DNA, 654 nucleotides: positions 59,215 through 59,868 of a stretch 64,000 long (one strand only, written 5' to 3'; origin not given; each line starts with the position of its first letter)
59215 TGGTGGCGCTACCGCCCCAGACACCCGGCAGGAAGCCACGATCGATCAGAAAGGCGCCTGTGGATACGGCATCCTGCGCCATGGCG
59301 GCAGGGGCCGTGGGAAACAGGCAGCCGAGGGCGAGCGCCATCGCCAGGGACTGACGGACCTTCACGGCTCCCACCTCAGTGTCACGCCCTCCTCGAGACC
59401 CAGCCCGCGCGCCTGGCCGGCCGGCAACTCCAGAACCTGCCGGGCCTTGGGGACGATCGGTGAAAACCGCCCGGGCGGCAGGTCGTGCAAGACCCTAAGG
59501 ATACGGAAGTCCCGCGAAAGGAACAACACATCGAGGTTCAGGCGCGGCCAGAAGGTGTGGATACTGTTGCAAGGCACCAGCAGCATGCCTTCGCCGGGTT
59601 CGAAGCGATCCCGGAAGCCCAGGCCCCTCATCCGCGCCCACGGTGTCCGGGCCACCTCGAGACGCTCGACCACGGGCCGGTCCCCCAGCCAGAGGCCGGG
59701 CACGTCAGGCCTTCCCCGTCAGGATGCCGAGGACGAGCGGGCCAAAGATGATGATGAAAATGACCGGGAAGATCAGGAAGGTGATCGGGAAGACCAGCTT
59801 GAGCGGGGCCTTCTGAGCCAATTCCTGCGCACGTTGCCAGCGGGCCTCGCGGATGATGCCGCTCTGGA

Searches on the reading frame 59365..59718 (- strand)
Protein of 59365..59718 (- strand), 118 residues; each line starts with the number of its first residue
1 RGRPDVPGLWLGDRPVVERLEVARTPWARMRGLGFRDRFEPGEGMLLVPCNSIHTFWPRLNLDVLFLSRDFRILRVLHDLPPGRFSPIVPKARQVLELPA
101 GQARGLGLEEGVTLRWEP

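Call 8: search_protein_families(library=pfam, proteins=[window:59365-59718:-], max_evalue=0.001)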
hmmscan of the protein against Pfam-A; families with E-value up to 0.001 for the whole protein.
window:59365-59718:- (118 aa): 1 family
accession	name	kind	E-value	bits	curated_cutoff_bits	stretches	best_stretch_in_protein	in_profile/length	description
PF02643.20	DUF192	-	2.3e-21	76.2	27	1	19-116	2-96/96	Uncharacterized ACR, COG1430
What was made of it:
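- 59362..59703 (-): DUF192 gene at the tail of the tad locus. PF02643 (call 8).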
